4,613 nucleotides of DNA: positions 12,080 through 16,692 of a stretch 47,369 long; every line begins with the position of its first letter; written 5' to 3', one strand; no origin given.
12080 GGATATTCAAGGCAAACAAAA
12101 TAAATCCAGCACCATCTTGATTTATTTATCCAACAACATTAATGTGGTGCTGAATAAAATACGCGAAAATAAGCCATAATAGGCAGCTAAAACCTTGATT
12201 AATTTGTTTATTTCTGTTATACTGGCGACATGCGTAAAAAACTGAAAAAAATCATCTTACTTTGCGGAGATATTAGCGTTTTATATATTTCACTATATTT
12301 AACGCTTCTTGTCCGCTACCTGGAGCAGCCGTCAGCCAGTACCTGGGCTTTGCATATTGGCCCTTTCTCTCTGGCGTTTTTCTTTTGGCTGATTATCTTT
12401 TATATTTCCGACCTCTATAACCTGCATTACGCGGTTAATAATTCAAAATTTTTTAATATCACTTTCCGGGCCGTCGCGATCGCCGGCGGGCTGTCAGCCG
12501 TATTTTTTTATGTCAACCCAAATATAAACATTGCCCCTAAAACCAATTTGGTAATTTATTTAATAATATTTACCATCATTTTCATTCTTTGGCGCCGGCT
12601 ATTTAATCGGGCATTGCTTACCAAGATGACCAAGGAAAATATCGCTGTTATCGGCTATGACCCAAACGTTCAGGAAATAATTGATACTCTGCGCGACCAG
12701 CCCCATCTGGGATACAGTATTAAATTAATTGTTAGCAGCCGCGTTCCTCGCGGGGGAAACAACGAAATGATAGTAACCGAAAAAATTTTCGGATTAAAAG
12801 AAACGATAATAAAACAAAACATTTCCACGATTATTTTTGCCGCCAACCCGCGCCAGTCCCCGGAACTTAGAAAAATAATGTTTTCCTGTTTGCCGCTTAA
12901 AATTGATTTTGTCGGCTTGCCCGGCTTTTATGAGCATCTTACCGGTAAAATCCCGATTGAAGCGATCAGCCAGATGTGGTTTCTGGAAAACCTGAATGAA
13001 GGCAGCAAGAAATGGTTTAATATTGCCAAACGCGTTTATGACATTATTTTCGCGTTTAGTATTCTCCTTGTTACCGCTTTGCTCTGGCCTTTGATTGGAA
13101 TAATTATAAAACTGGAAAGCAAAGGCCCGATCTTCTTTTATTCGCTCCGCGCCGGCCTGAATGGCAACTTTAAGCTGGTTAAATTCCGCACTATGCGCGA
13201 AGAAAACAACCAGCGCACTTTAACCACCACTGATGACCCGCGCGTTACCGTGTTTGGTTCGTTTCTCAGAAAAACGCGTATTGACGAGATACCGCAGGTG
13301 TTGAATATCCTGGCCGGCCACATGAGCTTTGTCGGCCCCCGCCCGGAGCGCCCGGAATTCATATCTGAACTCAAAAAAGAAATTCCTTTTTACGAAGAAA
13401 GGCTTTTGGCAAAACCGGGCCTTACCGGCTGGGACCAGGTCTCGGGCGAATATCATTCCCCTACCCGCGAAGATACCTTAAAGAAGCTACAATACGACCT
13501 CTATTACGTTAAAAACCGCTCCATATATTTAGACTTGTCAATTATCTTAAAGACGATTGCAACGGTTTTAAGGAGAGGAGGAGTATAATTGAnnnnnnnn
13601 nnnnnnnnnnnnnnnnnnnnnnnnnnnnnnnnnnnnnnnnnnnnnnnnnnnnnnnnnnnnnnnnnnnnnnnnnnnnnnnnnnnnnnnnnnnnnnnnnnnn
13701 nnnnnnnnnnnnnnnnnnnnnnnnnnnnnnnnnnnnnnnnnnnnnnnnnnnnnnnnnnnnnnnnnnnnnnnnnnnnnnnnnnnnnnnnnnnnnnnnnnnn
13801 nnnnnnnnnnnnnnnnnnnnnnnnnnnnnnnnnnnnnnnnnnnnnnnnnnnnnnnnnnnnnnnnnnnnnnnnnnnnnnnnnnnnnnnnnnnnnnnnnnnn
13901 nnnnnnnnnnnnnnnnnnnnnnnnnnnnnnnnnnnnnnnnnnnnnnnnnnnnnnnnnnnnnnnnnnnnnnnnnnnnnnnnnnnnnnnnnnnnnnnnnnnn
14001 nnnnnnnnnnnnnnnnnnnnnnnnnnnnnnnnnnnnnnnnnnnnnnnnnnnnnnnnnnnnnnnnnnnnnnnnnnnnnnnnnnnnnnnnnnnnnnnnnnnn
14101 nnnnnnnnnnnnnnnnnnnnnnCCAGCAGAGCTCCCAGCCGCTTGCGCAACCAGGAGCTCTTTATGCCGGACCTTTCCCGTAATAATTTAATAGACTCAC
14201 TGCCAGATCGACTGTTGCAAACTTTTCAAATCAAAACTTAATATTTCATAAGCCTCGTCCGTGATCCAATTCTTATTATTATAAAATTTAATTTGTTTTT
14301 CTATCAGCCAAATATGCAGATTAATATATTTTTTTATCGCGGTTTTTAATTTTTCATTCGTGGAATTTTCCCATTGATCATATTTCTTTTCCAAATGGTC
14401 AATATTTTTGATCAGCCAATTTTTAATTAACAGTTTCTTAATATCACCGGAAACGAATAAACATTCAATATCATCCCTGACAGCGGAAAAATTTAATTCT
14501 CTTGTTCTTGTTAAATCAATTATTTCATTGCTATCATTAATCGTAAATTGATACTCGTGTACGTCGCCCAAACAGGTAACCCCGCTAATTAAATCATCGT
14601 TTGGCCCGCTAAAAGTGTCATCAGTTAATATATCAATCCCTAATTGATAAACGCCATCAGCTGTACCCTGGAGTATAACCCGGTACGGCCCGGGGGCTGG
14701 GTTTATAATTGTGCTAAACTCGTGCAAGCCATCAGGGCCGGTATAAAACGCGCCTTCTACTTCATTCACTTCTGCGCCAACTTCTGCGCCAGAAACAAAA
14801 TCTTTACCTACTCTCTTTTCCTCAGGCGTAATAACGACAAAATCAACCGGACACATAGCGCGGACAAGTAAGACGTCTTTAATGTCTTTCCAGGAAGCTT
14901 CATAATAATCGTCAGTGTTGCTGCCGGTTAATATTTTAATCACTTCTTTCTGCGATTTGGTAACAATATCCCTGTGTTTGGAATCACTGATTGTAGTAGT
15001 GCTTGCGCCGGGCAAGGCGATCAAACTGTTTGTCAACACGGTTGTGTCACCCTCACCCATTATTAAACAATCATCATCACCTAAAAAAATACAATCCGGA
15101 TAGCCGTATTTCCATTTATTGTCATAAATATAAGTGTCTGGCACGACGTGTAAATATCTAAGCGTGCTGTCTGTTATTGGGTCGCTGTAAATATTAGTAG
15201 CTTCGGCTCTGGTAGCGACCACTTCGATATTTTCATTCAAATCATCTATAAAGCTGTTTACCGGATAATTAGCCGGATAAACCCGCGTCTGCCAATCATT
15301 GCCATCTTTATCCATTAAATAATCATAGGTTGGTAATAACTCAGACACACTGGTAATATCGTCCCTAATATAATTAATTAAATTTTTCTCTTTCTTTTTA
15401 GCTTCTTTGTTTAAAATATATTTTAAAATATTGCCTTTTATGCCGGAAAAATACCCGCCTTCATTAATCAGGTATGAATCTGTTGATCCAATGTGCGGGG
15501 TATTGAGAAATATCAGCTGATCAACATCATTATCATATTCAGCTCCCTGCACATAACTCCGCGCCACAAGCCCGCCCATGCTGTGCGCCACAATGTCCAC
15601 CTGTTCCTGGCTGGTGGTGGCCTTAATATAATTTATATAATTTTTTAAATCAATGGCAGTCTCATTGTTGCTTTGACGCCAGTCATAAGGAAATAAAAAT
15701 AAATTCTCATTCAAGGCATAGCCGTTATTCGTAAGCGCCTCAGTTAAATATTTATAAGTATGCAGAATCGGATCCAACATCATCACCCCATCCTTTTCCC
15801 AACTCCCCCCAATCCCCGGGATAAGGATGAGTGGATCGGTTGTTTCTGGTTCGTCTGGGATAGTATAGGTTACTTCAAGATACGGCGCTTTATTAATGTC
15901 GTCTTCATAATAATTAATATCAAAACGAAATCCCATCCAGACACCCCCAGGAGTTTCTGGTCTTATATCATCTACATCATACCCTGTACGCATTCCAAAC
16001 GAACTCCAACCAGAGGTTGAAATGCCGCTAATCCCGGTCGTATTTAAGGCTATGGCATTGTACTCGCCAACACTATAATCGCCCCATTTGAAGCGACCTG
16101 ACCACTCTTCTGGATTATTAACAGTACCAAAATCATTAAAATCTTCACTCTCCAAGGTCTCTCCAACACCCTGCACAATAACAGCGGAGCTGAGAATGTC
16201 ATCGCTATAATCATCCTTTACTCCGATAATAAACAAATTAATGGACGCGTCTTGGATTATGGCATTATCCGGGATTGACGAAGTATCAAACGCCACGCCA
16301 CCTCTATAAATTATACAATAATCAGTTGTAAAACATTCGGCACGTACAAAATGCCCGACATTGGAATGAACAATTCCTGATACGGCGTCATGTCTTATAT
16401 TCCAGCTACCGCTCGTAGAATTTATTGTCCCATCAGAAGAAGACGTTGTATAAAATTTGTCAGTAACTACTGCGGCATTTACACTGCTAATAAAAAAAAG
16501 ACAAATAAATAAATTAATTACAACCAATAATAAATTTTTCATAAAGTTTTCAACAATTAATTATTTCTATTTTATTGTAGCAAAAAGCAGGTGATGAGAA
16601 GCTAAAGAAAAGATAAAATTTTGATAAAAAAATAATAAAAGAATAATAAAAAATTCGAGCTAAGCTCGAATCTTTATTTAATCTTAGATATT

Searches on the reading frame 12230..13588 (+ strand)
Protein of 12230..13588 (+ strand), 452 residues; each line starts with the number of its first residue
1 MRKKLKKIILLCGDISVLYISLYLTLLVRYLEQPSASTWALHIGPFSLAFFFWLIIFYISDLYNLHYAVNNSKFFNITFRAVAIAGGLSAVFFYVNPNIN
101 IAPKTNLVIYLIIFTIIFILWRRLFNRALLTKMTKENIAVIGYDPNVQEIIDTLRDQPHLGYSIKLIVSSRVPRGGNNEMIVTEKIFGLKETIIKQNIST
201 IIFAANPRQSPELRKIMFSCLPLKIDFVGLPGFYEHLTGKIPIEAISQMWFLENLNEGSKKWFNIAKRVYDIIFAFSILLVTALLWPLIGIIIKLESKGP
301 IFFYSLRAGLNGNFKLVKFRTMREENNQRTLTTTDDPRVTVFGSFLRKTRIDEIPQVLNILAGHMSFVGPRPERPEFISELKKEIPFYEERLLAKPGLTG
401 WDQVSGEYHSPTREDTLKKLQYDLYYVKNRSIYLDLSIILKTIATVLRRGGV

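Call 20: search_protein_families(library=pfam, proteins=[window:12230-13588:+], max_evalue=0.00001)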
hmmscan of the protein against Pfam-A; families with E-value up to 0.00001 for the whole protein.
window:12230-13588:+ (452 aa): 1 family
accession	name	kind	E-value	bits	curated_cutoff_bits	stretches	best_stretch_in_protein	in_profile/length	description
PF02397.22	Bac_transf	-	1.5e-58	197.7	27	1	267-447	1-178/179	Bacterial sugar transferase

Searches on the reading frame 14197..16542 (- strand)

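Call 21: search_protein_families(library=pfam, proteins=[window:14197-16542:-], max_evalue=0.00001)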
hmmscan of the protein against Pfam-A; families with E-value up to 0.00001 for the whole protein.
window:14197-16542:- (781 aa): 6 families
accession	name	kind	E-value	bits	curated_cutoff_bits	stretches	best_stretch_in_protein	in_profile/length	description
PF02450.21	LCAT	-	2e-17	64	21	1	262-411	68-204/392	Lecithin:cholesterol acyltransferase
PF07819.20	PGAP1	-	2.5e-10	40.9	24.3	1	237-419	6-189/233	PGAP1-like alpha/beta domain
PF00561.26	Abhydrolase_1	-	3e-08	34.1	25.8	1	237-351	2-107/245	alpha/beta hydrolase fold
PF01674.24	Lipase_2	-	5e-08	33.2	20.3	1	236-341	2-103/219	Lipase (class 2)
PF02089.21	Palm_thioest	-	1.6e-07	31.7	26.8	1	293-411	60-167/254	Palmitoyl protein thioesterase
PF05990.18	DUF900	-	1.1e-06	28.7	20.5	1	284-351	66-137/232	Alpha/beta hydrolase of unknown function (DUF900)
